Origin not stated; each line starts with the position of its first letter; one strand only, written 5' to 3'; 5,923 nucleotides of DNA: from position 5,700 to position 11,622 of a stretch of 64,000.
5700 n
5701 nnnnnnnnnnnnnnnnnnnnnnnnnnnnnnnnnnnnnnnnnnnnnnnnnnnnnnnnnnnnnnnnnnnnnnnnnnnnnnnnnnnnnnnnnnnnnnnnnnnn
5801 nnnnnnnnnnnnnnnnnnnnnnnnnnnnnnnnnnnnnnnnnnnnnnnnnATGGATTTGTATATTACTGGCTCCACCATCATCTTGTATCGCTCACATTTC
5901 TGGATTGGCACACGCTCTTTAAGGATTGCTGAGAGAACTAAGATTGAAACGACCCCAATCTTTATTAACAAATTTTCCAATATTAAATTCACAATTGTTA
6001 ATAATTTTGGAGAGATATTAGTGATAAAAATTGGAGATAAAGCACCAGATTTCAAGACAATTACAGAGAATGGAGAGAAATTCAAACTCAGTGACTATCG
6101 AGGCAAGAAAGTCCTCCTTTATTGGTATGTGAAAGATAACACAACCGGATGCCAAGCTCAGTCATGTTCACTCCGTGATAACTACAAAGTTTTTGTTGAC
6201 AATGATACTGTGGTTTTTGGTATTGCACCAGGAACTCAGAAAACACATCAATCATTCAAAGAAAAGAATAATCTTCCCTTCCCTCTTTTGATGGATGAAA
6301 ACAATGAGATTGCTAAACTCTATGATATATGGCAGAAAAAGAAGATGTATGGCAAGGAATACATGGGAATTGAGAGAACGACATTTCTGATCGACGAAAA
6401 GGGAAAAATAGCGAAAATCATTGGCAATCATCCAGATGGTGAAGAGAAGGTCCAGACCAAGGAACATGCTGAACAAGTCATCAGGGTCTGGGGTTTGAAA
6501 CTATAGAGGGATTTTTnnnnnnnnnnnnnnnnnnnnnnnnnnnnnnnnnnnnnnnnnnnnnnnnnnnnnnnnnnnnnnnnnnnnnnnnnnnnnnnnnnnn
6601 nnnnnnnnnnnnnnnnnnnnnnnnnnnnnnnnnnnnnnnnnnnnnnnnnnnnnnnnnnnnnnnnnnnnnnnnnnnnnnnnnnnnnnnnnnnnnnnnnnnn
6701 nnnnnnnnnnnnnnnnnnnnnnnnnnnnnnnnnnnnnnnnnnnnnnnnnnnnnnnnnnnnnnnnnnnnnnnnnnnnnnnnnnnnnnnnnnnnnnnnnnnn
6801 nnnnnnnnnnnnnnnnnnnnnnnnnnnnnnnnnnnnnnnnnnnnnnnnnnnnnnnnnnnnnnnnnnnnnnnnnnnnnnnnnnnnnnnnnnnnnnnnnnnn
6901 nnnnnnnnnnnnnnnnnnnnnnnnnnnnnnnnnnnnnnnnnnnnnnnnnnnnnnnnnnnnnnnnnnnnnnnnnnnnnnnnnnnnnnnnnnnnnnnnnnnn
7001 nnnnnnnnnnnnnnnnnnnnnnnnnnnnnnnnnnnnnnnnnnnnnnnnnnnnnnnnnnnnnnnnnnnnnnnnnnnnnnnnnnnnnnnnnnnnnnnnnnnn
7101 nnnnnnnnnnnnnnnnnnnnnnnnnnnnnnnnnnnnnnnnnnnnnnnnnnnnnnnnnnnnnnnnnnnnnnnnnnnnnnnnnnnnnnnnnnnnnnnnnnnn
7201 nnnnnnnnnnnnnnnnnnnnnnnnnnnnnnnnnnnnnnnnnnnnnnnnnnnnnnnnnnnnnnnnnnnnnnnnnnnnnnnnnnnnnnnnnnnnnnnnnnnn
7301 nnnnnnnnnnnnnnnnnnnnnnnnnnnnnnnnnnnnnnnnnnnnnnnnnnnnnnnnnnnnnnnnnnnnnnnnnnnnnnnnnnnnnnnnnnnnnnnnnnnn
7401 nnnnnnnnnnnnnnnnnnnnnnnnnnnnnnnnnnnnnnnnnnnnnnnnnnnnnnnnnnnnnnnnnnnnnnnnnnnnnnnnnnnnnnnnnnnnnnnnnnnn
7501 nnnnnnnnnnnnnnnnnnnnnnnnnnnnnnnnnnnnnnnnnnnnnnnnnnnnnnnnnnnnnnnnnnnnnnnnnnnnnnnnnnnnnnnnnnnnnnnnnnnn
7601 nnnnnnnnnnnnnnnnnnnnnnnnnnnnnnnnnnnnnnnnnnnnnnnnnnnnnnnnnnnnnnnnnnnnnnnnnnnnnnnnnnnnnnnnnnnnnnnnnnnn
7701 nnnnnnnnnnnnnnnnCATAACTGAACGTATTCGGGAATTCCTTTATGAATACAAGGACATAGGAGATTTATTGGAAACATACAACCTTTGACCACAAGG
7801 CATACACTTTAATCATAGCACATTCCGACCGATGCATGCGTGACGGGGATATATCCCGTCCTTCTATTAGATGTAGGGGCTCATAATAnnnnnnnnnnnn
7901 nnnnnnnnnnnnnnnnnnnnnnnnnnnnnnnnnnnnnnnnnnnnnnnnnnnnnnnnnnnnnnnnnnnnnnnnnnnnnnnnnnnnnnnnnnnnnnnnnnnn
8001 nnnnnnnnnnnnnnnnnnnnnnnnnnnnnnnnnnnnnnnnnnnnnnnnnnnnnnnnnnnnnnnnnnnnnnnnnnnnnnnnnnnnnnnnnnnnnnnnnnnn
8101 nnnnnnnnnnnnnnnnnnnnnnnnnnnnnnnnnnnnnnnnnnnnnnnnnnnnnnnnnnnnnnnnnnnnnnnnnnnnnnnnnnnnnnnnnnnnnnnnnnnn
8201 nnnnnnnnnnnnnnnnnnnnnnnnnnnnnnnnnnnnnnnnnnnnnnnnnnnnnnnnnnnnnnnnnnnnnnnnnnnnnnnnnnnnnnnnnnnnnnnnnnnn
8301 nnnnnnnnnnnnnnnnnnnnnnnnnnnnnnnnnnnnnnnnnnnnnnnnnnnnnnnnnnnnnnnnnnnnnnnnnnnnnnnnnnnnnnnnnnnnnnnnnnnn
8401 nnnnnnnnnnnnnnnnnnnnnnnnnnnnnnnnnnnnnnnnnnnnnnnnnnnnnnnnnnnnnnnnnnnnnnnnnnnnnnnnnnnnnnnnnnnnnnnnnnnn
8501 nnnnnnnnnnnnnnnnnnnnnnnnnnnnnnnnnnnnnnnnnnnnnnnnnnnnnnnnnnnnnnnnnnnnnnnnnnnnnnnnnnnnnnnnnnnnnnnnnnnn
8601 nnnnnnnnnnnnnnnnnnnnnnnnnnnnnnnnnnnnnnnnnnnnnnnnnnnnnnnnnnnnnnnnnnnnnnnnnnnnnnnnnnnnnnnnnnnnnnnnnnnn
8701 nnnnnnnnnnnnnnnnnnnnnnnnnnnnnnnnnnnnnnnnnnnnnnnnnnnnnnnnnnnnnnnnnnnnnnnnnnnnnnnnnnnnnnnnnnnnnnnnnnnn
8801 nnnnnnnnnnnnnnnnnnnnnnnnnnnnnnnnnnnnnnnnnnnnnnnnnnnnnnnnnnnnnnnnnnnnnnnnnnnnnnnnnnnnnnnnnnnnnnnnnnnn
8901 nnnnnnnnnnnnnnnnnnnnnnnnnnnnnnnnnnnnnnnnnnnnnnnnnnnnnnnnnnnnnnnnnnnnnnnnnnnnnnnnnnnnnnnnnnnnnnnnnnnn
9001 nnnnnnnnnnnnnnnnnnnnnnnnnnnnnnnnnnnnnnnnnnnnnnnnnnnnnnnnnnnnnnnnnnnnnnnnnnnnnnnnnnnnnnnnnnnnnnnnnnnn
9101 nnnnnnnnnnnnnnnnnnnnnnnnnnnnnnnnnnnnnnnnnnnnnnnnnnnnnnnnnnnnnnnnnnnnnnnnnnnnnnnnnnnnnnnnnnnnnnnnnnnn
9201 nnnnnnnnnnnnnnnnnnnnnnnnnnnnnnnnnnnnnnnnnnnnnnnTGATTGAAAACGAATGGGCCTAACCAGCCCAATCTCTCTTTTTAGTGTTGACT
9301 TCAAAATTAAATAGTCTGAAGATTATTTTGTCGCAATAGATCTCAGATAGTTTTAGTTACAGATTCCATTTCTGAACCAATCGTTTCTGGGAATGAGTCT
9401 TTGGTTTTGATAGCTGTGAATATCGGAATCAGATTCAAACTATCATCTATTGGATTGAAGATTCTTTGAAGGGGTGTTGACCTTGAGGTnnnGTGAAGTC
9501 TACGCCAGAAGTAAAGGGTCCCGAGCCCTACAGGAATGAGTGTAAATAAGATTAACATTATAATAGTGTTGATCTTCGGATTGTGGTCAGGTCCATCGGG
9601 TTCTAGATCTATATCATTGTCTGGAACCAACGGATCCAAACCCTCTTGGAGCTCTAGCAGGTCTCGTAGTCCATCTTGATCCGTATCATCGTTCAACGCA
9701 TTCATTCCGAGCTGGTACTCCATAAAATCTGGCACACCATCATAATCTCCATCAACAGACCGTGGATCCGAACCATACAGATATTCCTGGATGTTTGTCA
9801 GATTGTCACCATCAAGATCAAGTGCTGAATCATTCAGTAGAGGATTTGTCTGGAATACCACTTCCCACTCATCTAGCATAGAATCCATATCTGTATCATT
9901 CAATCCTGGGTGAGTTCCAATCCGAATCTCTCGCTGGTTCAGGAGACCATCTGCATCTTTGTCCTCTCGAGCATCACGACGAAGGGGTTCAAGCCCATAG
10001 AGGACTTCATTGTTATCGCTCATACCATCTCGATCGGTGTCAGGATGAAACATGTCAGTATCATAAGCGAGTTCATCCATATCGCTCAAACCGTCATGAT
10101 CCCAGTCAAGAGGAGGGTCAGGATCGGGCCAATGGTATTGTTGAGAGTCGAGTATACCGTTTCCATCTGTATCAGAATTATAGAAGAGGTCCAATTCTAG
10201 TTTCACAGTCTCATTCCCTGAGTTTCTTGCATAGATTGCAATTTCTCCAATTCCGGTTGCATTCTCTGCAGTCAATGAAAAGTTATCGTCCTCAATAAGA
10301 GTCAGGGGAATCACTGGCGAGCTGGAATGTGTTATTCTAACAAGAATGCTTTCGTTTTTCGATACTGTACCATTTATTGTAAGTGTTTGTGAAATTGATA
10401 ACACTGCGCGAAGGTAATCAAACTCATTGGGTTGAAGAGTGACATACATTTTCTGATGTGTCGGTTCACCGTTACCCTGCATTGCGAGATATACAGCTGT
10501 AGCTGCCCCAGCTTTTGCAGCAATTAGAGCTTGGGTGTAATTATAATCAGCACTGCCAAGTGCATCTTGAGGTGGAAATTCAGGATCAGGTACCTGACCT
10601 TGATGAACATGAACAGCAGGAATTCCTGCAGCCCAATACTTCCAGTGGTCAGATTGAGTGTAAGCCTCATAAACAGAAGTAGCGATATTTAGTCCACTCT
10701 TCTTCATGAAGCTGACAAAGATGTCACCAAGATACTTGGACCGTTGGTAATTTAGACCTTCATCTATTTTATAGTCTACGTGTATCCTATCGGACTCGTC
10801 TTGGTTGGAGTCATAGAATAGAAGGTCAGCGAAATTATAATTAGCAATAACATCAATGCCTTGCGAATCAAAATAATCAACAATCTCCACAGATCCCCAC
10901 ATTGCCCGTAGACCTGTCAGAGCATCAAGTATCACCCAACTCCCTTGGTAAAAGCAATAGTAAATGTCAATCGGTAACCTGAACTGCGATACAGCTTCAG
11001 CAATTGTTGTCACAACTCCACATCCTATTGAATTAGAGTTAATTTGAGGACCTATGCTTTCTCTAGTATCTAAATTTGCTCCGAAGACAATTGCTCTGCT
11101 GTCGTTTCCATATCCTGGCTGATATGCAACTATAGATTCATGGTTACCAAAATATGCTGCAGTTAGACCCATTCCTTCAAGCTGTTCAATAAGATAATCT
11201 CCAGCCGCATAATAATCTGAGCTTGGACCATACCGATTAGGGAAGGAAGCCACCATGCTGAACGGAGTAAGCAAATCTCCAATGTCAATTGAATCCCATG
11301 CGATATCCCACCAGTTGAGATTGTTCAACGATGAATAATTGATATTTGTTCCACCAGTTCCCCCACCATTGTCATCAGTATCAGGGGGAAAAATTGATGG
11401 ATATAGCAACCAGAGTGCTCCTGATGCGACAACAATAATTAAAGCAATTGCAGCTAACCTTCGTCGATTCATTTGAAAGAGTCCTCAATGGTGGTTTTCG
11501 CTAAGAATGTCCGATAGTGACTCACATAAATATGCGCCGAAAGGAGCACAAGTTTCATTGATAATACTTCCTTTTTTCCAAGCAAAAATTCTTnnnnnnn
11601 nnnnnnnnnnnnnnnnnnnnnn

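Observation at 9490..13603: Tandem paralogous membrane proteins fusing an M28-peptidase-like domain to an array of about 7 DxDxDG calcium-binding repeats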

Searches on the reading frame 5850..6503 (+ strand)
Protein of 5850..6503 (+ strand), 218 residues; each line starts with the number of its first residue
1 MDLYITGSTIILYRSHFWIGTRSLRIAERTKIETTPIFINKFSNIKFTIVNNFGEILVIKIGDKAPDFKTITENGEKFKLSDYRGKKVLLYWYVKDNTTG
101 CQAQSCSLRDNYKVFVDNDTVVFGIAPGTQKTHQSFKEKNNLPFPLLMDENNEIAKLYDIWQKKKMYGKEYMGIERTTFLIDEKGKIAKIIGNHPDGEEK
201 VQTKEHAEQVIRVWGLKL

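Call 75: search_protein_families(library=pfam, proteins=[window:5850-6503:+], max_evalue=0.001)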
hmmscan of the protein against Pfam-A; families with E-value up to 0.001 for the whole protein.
window:5850-6503:+ (218 aa): 2 families
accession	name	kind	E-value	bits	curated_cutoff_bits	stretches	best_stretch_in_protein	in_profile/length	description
PF00578.27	AhpC-TSA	-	1.5e-38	131.9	26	1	61-189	1-123/124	AhpC/TSA family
PF08534.16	Redoxin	-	2.2e-19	70.1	26.6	1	61-194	2-135/148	Redoxin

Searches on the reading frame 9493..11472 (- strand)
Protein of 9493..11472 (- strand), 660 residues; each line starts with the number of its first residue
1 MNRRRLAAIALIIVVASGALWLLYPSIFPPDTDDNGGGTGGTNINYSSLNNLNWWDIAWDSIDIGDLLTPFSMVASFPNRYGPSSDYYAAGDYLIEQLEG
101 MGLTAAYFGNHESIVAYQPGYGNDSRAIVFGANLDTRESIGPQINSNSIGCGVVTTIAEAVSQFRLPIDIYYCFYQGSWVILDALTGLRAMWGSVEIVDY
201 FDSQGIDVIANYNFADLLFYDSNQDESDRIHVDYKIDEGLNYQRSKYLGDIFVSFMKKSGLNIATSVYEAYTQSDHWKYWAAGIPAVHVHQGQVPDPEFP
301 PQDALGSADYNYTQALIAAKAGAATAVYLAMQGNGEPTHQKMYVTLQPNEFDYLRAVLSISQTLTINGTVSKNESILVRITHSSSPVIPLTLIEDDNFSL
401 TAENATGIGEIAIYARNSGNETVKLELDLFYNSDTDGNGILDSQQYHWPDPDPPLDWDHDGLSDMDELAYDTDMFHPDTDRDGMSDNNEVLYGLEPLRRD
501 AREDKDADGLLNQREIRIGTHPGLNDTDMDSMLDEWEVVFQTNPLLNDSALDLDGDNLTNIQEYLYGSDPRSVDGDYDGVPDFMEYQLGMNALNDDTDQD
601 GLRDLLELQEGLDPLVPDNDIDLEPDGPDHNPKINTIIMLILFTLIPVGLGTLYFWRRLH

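Call 4: search_protein_families(library=pfam, proteins=[window:9493-11472:-], max_evalue=1)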
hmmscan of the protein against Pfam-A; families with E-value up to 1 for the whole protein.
window:9493-11472:- (660 aa): 1 family
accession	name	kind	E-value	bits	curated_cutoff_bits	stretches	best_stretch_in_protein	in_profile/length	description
PF18884.5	TSP3_bac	-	0.0027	18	25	1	596-617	1-22/22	Bacterial TSP3 repeat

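Call 5: search_protein_families(library=ncbifam, proteins=[window:9493-11472:-], max_evalue=1)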
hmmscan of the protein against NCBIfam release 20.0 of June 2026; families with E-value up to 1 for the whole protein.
window:9493-11472:- (660 aa): 3 families
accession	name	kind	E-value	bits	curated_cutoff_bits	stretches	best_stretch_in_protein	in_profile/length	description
NF047639.1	throspo3_MtsD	equivalog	2e-10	39.5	800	3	550-619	458-532/651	cell-cell cohesion protein MtsD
NF033765.2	gliding_CglD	equivalog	3.7e-06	25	400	2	501-631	186-331/1124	adventurous gliding motility lipoprotein CglD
NF045908.1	AminopepLapALeg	equivalog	0.00017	20.6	600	1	122-288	201-351/396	aminopeptidase LapA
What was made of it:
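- Closest known: Bacterial TSP3-repeat surface proteins: Myxococcus MtsD. Same: Best NCBIfam hits are MtsD at E 8e-11 to 2e-10 and CglD at about E 1e-6 (call 5).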

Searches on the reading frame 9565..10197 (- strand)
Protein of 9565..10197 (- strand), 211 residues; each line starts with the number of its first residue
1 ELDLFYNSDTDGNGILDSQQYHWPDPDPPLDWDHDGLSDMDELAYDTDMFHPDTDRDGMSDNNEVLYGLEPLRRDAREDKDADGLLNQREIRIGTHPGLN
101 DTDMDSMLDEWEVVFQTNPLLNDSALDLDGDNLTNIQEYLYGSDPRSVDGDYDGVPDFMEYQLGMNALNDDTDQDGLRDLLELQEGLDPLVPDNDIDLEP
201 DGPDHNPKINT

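Call 45: search_protein_families(library=pfam, proteins=[window:9565-10197:-], max_evalue=10)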
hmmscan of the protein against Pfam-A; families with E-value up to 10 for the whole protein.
seq(211 aa): 1 family
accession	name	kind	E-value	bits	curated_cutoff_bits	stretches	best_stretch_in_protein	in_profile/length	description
PF18884.5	TSP3_bac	-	8.1e-06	26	25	3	171-192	1-22/22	Bacterial TSP3 repeat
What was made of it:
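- On Bacterial TSP3 repeat (Pfam PF18884): The repeat region alone scores 26 bits against a 25-bit cut-off, in 3 stretches (call 45).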

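Call 46: search_solved_structures(query=window:9565-10197:-, max_evalue=1, show_alignments=2)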
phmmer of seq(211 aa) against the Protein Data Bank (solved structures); distinct sequences matched with E-value up to 1: 3.
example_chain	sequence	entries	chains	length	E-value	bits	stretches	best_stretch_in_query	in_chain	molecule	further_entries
8fns_A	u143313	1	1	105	0.12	15.6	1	27-92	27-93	EF-hand domain-containing protein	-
6mi5_X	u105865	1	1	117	0.17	15.1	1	28-92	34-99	Lanmodulin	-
1omd_A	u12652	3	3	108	0.24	14.5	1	23-82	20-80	ONCOMODULIN | RAT ONCOMODULIN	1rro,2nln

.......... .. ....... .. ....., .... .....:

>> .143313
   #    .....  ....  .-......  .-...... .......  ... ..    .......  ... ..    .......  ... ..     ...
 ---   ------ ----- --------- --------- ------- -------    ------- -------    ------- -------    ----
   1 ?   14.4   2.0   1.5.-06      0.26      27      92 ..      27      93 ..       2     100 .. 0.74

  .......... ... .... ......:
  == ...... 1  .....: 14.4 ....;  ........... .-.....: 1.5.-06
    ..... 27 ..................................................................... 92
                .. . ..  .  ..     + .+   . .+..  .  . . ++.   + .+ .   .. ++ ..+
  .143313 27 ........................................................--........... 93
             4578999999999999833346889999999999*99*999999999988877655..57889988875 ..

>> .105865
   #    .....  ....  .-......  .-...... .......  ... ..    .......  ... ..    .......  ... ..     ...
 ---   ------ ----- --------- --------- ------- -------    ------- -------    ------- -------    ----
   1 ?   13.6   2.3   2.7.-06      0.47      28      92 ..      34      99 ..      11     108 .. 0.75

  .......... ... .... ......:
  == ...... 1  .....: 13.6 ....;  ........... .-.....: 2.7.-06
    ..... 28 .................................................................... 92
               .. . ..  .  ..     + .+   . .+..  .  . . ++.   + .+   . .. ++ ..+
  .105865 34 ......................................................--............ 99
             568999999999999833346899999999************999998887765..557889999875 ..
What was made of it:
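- On EF-hand: Only insignificant phmmer hits to lanmodulin and oncomodulin, E 0.12-0.24 (call 46).
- Tried and rejected: Only insignificant lanmodulin and oncomodulin similarity (call 46).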

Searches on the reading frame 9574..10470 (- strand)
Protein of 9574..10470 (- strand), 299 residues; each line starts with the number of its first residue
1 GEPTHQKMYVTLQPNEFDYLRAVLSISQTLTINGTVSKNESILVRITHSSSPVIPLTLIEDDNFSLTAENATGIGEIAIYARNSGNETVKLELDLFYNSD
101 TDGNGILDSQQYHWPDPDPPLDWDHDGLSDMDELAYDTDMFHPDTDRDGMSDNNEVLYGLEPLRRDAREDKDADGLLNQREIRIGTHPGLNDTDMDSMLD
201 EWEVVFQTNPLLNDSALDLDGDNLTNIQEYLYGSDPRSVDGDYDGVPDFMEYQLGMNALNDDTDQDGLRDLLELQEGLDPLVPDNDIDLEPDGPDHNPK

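Call 63: predict_structure(alignment_id=A4)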
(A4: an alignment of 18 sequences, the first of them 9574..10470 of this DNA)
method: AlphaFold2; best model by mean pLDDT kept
length: 299 residues; sequences in the alignment: 18
mean_pLDDT: 88.2   pTM: 0.54
mean pLDDT of the five models: 88.2, 87.3, 86.9, 86.7, 85.5
residues with pLDDT >= 90: 199; 70-90: 75; 50-70: 24; < 50: 1
segments of 3 or more residues with pLDDT < 50: none
pLDDT, mean of each block of 10 residues (from residue 1): 81 94 91 83 91 91 90 93 92 89 75 62 84 88 93 94 95 95 95 96 95 96 93 93 92 92 90 89 76 57
secondary structure, 60 per line:
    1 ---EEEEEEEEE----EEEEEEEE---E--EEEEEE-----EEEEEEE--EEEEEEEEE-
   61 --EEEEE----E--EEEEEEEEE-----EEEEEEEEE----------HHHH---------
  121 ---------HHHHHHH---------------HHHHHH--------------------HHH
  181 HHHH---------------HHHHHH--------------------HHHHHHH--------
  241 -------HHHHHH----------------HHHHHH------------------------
elements in order: E4-12 E17-24 E31-36 E42-48 E51-59 E63-67 E75-83 E89-97 H108-111 H130-136 H152-157 H178-184 H200-205 H226-232 H248-253 H270-275

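Call 69: fold_search(model_id=the predicted structure, library=pdb)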
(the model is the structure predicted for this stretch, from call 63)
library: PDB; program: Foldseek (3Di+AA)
matches with E <= 10: 1816; with E <= 0.001: 118
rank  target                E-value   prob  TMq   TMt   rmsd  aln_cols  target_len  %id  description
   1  5gu5                  2.8e-06  1.00  0.27  0.65   3.1       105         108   12  Crystal structure of p24gamma2 GOLD domain determined by sulfur-SAD (released 2017-01-25)
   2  7rrm_A                1.4e-05  1.00  0.27  0.72   2.7       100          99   10  Structure of the human TMED1 (p24gamma1) Golgi dynamics Domain (released 2021-10-20)
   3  5la2_B                1.4e-05  1.00  0.24  0.16   3.3        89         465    8  The mechanism by which arabinoxylanases can recognise highly decorated xylans (released 2016-08-31)
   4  8hhe_B                2.6e-05  1.00  0.25  0.12   3.3       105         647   11  Crystal structure of Cry5B from Bacillus thuringiensis at 4.5 A resolution (released 2022-12-07)
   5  8hhe_A                2.8e-05  1.00  0.25  0.12   6.0       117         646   10  Crystal structure of Cry5B from Bacillus thuringiensis at 4.5 A resolution (released 2022-12-07)
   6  5la2_A                3.1e-05  1.00  0.23  0.16   3.4        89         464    8  The mechanism by which arabinoxylanases can recognise highly decorated xylans (released 2016-08-31)
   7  7cz6                  3.1e-05  1.00  0.17  0.33  11.5       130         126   12  Protrusion structure of Omono River virus (released 2021-03-03)
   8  5g56                  3.5e-05  1.00  0.24  0.11   4.7        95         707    8  THE TETRA-MODULAR CELLULOSOMAL ARABINOXYLANASE CtXyl5A STRUCTURE AS REVEALED BY X-RAY CRYSTALLOGRAPHY (released 2016-06-29)
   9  9f4b_F2               4.0e-05  1.00  0.20  0.14   8.4       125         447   10  Pre-assembled baseplate cup of Klebsiella phage KP1 variant vB_Kpn_Lilla1 (released 2025-05-14)
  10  2cdp_D                4.8e-05  1.00  0.22  0.43   4.9       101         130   12  Structure of a CBM6 in complex with neoagarohexaose (released 2006-02-08)
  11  5azx_A                5.1e-05  1.00  0.22  0.55   5.0        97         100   14  Crystal structure of p24delta1 GOLD domain (native 1) (released 2016-09-14)
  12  5azw_B                7.4e-05  1.00  0.26  0.73   2.6        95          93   15  Crystal structure of p24beta1 GOLD domain (released 2016-09-14)
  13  5la1                  7.4e-05  1.00  0.23  0.16   3.4        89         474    8  The mechanism by which arabinoxylanases can recognise highly decorated xylans (released 2016-08-31)
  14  1nqj_A                7.9e-05  1.00  0.25  0.72   2.5        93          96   12  CRYSTAL STRUCTURE OF CLOSTRIDIUM HISTOLYTICUM COLG COLLAGENASE COLLAGEN-BINDING DOMAIN 3B AT 1.0 ANGSTROM RESOLUTION I (released 2003-04-15)
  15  9ues_B                8.4e-05  1.00  0.29  0.21   2.1        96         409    5  Crystal structure of an inactive TKSP mutant in complex with the TKS propeptide (released 2026-02-18)
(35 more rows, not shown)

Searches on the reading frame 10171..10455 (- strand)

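Call 45: search_protein_families(library=pfam, proteins=[window:10171-10455:-], max_evalue=10)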
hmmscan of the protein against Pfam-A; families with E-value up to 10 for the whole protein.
seq(95 aa): 1 family
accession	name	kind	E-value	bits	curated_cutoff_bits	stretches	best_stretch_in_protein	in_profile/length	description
PF24318.1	DUF7490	-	0.032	14.3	27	1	5-49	7-51/106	Domain of unknown function (DUF7490)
